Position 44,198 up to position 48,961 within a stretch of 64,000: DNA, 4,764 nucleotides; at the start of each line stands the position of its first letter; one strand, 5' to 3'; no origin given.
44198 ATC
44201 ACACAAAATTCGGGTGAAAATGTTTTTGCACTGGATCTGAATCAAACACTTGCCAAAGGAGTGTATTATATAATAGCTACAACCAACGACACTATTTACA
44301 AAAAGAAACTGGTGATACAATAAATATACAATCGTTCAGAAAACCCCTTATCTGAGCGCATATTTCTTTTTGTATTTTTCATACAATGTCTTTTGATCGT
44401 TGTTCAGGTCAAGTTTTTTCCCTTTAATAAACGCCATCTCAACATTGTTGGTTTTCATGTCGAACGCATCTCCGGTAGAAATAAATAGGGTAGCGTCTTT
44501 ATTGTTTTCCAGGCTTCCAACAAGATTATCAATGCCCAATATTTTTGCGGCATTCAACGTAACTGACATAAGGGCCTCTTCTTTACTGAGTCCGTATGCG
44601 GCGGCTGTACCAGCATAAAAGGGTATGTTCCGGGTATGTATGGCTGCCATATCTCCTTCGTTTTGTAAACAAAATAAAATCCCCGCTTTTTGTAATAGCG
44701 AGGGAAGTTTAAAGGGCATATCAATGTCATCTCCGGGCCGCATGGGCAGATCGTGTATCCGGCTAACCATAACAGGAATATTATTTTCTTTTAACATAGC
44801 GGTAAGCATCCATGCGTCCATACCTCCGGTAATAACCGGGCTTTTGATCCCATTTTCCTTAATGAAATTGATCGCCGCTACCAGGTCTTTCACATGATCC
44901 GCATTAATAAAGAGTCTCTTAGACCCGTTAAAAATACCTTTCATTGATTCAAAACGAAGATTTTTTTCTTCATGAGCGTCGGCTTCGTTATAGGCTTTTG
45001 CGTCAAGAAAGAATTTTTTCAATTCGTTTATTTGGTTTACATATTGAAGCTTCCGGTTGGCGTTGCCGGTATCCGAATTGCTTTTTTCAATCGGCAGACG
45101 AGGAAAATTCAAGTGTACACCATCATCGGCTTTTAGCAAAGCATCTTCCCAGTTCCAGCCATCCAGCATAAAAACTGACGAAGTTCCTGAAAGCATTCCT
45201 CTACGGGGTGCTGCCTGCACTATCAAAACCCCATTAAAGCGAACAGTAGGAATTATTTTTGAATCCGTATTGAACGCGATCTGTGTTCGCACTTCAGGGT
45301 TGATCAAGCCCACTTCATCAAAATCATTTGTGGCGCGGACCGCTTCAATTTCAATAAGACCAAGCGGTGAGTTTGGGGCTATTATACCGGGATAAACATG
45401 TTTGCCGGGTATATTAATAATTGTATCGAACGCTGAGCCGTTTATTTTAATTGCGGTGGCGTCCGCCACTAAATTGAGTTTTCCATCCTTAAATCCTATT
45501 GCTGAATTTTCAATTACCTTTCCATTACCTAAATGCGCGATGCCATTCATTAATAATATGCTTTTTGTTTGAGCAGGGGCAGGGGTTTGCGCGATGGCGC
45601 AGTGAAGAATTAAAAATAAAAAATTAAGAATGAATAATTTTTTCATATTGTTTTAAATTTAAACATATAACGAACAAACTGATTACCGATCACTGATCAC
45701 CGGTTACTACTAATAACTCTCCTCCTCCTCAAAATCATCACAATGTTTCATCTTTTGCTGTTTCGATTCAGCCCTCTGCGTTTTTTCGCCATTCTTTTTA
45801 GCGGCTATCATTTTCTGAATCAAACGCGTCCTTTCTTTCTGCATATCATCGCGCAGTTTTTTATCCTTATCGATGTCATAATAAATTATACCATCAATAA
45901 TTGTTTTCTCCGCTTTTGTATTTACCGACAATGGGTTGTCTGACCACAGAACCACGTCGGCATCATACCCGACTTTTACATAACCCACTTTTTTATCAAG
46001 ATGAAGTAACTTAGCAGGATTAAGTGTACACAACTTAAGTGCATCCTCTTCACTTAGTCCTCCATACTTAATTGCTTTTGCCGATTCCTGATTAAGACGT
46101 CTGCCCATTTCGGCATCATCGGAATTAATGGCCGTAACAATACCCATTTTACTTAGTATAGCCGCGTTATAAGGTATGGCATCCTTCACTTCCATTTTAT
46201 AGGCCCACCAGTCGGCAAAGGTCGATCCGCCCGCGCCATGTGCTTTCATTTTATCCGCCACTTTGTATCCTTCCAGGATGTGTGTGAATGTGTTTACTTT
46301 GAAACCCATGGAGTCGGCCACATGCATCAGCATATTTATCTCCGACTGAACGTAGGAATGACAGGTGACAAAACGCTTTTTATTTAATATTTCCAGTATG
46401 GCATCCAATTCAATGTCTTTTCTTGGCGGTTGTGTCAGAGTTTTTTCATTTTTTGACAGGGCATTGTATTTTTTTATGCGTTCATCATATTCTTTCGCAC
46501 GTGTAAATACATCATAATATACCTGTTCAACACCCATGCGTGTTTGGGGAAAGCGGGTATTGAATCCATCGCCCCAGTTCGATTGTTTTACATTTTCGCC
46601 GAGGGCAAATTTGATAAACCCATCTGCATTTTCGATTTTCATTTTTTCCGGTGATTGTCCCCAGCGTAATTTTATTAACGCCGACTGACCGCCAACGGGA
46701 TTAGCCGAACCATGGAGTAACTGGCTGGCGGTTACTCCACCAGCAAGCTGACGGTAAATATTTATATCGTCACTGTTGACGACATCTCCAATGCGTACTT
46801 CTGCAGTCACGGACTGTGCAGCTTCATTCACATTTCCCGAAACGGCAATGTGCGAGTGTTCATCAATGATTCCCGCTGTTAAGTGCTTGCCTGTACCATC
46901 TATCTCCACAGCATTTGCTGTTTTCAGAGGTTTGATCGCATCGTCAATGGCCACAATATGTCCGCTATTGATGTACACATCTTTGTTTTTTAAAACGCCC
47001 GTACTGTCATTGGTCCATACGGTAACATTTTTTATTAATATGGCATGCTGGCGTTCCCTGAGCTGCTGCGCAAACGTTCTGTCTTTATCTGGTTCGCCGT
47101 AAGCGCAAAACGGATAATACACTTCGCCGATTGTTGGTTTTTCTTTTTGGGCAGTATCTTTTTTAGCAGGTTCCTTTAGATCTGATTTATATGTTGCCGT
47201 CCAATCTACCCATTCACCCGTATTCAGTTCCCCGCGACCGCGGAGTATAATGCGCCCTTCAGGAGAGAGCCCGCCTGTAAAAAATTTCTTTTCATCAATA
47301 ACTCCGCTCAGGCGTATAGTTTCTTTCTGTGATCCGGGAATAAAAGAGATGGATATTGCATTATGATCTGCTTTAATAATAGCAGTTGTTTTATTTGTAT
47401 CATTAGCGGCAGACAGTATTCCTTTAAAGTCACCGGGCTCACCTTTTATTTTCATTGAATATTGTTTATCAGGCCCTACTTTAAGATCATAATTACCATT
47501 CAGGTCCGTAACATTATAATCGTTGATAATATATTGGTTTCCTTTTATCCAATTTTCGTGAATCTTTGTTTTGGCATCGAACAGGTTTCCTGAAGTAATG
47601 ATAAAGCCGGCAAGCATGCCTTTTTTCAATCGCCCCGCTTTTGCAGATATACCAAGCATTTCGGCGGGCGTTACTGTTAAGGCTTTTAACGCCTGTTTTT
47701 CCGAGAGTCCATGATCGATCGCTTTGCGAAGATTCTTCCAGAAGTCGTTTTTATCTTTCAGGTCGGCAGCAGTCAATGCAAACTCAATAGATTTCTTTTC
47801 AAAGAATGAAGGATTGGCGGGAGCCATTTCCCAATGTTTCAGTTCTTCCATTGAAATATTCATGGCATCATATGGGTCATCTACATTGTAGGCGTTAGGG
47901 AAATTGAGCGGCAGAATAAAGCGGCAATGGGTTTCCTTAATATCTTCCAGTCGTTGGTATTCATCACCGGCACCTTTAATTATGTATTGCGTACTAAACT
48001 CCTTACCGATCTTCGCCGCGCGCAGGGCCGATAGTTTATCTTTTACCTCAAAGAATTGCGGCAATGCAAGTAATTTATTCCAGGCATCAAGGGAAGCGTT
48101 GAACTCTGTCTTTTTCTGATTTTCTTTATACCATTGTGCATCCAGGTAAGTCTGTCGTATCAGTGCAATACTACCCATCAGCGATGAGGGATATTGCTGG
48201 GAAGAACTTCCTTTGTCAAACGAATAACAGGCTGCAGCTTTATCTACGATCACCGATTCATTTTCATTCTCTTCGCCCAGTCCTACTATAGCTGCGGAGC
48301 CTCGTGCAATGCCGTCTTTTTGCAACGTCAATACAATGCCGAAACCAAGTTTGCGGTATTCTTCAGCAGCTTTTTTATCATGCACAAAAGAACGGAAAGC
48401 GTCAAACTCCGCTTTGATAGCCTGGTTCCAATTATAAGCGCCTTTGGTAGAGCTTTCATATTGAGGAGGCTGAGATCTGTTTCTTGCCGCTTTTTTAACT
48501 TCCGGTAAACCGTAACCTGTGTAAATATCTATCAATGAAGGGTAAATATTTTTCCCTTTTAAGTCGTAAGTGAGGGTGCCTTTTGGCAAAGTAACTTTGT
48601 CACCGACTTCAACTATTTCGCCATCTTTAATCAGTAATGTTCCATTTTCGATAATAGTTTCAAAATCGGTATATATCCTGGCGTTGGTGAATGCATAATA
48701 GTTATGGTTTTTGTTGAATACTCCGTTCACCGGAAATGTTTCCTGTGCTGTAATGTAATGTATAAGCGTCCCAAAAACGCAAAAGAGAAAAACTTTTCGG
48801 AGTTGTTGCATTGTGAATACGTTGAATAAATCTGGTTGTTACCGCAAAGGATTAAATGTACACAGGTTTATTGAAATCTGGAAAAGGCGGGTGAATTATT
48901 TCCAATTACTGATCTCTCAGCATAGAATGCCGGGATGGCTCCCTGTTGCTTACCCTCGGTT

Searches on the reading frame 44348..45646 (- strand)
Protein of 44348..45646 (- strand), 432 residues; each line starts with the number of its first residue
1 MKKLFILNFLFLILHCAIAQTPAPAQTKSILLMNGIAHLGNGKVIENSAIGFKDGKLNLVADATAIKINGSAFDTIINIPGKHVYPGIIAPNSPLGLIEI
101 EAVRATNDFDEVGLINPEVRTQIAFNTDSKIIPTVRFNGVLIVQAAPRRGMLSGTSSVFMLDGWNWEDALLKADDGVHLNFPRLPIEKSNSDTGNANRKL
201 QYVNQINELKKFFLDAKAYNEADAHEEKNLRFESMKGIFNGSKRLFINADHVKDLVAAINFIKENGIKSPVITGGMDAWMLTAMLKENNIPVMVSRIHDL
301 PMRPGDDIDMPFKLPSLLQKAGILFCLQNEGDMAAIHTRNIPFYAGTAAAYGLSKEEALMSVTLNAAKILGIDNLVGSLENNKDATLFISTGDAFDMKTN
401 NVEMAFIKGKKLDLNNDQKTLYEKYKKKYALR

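Call 47: search_protein_families(library=pfam, proteins=[window:44348-45646:-], max_evalue=0.001)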
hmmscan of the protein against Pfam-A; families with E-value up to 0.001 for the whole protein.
window:44348-45646:- (432 aa): 1 family
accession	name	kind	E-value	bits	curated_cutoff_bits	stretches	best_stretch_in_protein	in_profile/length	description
PF01979.26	Amidohydro_1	-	1.5e-08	34.7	25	1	344-410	275-343/345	Amidohydrolase family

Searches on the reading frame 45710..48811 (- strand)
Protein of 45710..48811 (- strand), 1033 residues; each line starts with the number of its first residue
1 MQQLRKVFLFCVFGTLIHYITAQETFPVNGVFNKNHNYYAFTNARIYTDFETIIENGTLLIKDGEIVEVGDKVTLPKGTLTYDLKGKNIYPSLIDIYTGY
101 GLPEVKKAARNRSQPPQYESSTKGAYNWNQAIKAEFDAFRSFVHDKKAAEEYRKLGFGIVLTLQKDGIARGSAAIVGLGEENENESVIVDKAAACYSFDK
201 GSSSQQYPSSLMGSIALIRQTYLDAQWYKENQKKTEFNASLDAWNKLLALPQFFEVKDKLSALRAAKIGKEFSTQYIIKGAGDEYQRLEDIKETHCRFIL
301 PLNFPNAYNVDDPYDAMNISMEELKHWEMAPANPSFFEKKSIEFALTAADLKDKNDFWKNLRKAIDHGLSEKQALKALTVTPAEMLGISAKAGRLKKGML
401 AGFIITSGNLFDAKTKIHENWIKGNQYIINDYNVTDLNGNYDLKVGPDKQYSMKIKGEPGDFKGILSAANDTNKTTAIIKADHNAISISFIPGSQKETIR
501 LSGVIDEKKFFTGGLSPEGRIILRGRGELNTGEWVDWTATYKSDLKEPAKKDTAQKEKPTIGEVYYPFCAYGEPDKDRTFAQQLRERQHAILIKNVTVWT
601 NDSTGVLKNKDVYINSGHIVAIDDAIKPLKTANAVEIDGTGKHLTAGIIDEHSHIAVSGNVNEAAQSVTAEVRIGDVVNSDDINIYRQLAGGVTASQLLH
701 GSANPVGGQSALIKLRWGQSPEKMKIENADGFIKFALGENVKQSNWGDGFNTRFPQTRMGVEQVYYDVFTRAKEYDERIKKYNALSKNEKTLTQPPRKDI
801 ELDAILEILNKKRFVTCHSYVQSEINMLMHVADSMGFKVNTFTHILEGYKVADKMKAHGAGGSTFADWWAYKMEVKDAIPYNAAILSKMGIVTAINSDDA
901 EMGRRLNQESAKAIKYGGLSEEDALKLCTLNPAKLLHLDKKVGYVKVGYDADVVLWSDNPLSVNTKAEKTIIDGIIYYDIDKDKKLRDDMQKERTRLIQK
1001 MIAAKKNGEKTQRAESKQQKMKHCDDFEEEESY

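Call 17: search_protein_families(library=pfam, proteins=[window:45710-48811:-], max_evalue=0.001)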
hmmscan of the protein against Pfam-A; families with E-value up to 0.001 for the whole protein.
window:45710-48811:- (1033 aa): 3 families
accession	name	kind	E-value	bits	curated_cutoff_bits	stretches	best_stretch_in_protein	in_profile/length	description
PF01979.26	Amidohydro_1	-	1.6e-21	77.4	25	2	886-972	239-340/345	Amidohydrolase family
PF07969.17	Amidohydro_3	-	1.7e-20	74.4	29.7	2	918-976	406-470/472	Amidohydrolase family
PF22643.2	NagA_N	-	1e-07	32.4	27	1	39-89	2-51/51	NagA composite domain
